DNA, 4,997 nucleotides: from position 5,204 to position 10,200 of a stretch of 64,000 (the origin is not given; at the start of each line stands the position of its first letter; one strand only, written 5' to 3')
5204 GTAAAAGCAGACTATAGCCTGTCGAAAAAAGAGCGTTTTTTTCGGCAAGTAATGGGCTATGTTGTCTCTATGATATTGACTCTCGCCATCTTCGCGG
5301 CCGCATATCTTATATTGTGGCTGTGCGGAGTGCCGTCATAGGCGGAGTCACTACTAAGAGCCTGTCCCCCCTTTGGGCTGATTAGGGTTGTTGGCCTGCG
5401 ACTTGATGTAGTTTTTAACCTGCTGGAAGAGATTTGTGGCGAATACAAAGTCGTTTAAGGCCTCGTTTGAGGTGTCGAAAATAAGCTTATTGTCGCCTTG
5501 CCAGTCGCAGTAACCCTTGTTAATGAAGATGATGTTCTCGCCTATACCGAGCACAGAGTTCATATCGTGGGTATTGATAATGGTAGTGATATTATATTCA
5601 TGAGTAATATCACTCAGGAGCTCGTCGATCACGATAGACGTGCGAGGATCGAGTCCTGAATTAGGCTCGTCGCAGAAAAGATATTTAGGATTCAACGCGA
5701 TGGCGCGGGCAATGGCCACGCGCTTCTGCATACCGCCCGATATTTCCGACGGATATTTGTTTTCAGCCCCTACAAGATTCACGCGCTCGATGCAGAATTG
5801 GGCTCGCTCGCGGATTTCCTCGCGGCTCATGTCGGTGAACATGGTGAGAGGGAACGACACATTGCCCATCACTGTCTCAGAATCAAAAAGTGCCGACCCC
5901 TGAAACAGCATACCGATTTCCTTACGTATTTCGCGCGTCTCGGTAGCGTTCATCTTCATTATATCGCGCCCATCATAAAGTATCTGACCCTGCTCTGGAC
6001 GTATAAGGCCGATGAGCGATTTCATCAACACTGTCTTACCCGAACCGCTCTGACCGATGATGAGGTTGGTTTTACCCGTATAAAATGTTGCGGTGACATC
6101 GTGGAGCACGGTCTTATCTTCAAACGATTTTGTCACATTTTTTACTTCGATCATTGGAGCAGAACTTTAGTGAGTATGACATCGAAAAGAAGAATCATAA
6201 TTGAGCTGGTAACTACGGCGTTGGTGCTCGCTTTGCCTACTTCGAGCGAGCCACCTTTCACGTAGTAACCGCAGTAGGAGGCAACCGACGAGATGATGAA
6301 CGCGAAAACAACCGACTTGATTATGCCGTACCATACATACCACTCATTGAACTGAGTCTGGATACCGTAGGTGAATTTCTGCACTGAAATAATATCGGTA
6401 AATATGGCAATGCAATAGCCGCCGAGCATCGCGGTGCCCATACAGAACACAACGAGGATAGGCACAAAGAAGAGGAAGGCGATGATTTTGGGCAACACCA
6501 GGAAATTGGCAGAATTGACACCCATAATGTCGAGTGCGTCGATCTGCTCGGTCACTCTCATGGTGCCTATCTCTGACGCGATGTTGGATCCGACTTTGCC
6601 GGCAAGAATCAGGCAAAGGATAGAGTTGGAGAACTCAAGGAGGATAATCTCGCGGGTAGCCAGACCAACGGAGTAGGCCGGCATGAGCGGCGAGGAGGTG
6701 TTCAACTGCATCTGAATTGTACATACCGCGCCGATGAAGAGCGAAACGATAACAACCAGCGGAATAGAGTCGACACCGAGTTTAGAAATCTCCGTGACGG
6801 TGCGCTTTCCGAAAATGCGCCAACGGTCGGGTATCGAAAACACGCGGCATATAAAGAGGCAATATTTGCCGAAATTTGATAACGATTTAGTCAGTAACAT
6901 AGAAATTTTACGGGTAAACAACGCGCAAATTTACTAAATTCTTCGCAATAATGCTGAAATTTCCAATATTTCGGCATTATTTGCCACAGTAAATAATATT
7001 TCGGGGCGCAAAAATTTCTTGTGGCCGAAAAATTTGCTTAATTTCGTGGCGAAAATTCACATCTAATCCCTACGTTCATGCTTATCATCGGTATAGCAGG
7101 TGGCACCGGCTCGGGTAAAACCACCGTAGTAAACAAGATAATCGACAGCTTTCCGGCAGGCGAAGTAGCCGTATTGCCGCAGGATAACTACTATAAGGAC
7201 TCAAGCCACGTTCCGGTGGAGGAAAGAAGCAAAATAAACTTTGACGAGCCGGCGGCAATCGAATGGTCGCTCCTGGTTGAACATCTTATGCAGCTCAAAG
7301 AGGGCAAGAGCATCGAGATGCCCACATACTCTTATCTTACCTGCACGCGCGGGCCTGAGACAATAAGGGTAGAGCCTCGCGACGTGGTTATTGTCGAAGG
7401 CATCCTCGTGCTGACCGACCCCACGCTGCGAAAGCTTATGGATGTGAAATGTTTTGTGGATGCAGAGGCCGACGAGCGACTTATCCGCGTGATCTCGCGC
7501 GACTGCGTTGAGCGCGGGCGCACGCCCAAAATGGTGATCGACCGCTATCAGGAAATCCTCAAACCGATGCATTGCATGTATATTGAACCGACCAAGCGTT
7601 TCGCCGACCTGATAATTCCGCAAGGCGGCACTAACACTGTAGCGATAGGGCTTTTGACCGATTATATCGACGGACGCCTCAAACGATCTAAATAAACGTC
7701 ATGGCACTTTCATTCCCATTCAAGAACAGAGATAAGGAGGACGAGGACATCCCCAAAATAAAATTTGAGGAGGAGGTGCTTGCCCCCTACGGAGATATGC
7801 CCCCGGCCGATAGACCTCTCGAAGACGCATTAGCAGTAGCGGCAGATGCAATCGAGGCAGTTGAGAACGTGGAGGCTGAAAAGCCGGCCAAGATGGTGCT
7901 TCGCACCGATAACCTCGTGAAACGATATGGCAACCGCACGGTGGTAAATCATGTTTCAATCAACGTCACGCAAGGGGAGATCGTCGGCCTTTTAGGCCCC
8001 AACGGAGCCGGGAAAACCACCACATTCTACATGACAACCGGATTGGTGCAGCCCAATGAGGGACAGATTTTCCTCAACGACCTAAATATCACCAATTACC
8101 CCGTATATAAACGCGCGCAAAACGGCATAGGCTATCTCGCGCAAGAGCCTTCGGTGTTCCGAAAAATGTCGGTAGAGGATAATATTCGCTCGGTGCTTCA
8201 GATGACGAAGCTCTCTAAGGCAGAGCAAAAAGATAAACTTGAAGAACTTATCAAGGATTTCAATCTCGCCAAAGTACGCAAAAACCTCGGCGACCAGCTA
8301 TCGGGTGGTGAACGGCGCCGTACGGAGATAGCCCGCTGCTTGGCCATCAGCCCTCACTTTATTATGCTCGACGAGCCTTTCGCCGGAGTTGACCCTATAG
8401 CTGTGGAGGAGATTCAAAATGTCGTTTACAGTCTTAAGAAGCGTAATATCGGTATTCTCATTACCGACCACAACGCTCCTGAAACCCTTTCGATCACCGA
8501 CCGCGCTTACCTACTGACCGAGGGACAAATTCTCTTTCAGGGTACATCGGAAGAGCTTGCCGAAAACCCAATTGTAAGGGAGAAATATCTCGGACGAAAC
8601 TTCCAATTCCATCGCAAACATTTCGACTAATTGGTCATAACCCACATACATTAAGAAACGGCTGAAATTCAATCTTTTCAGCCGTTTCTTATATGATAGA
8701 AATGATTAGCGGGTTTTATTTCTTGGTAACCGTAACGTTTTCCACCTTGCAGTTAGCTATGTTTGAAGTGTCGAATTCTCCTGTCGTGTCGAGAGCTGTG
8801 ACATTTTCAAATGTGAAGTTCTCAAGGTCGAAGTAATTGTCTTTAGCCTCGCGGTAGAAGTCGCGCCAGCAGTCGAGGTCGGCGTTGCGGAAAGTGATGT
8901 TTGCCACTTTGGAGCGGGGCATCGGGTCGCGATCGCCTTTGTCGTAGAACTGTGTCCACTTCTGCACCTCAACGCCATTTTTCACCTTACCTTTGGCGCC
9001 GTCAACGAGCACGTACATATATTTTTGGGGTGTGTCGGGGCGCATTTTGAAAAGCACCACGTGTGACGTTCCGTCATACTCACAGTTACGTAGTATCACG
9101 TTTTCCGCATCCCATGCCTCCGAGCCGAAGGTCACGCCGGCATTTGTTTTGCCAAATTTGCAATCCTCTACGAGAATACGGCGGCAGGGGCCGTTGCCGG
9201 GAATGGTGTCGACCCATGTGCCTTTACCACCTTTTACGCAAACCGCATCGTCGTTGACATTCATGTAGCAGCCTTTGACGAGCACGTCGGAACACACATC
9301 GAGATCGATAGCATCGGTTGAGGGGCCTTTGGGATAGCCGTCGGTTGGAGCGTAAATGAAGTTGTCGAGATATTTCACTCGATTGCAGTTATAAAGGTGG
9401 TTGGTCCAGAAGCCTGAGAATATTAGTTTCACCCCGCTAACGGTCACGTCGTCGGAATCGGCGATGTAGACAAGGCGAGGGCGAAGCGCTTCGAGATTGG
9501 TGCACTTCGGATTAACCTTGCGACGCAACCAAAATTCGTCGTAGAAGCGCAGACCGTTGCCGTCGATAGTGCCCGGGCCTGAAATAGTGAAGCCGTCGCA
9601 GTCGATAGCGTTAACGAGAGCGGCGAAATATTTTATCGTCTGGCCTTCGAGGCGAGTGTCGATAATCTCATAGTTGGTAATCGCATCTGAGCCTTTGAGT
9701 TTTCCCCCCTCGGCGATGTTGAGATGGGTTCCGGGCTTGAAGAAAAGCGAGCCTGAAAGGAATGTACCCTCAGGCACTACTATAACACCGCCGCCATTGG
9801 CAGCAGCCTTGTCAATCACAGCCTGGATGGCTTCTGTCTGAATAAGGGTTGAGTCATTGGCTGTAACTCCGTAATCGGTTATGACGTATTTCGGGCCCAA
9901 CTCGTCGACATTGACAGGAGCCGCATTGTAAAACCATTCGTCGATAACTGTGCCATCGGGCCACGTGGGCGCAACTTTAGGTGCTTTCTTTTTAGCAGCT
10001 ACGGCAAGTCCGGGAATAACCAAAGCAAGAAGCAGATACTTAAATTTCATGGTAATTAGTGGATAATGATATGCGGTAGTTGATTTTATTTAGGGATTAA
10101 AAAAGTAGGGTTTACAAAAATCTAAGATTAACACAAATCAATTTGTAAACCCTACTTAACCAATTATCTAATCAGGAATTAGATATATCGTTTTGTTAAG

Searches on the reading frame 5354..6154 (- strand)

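Call 81: search_protein_families(library=pfam, proteins=[window:5354-6154:-], max_evalue=0.0001)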
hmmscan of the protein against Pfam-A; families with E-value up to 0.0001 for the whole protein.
window:5354-6154:- (266 aa): 2 families
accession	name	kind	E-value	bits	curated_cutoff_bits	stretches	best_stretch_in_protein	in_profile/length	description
PF00005.33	ABC_tran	-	8.3e-33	114.3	25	1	17-165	1-136/137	ABC transporter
PF13304.12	AAA_21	-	2.2e-06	28.4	27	0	135-199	235-301/304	AAA domain, putative AbiEii toxin, Type IV TA system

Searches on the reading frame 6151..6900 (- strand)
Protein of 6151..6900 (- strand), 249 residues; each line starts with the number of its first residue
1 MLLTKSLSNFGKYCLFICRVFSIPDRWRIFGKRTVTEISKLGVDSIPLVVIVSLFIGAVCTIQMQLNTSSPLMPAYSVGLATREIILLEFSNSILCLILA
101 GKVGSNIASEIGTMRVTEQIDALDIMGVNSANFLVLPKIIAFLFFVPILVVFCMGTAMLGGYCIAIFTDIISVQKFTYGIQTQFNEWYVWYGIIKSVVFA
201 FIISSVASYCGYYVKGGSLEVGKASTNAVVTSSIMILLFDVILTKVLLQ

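Call 81: search_protein_families(library=pfam, proteins=[window:6151-6900:-], max_evalue=0.0001)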
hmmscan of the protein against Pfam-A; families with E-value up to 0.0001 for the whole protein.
window:6151-6900:- (249 aa): 1 family
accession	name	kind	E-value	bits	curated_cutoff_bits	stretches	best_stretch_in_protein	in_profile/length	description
PF02405.21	MlaE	-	2.2e-64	217.4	22.5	1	35-245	2-211/212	Permease MlaE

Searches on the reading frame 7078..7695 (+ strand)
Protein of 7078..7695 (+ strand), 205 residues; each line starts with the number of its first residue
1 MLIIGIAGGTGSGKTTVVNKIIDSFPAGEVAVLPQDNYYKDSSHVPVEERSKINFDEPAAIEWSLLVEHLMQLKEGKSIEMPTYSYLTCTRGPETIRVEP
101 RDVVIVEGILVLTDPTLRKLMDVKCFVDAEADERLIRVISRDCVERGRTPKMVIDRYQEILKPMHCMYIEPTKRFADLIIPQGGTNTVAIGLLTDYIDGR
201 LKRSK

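Call 81: search_protein_families(library=pfam, proteins=[window:7078-7695:+], max_evalue=0.0001)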
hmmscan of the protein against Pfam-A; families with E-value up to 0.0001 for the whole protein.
window:7078-7695:+ (205 aa): 2 families
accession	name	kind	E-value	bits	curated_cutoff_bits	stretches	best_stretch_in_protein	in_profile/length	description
PF00485.24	PRK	-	3.3e-40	138.4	22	1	3-188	1-195/196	Phosphoribulokinase / Uridine kinase family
PF01121.26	CoaE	-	7e-05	23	27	0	2-22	1-21/180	Dephospho-CoA kinase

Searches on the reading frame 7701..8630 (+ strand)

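Call 81: search_protein_families(library=pfam, proteins=[window:7701-8630:+], max_evalue=0.0001)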
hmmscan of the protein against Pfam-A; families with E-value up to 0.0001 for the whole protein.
window:7701-8630:+ (309 aa): 1 family
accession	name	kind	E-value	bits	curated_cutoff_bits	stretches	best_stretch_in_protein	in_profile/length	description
PF00005.33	ABC_tran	-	2.8e-33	115.8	25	1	83-228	2-137/137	ABC transporter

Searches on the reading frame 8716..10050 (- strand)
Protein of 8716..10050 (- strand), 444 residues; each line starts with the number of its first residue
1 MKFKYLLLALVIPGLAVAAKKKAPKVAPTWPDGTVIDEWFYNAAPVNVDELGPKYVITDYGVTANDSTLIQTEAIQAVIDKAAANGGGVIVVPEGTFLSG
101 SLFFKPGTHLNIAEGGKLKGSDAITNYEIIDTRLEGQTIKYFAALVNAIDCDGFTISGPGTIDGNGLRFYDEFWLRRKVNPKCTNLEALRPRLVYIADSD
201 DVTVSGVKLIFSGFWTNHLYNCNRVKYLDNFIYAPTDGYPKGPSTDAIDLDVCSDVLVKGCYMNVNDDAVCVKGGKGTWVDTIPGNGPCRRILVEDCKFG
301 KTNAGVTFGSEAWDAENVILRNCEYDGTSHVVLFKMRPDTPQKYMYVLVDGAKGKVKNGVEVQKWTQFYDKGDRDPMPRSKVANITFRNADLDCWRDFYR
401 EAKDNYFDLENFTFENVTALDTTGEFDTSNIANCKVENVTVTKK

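Call 81: search_protein_families(library=pfam, proteins=[window:8716-10050:-], max_evalue=0.0001)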
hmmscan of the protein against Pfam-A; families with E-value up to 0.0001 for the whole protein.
window:8716-10050:- (444 aa): 2 families
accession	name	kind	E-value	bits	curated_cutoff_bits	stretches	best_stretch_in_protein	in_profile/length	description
PF00295.23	Glyco_hydro_28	-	6.2e-15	55.5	22.9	1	135-318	42-204/324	Glycosyl hydrolases family 28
PF12708.12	Pect-lyase_RHGA_epim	-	1.2e-06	29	27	0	57-110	4-58/213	Rhamnogalacturonase A/epimerase, pectate lyase-like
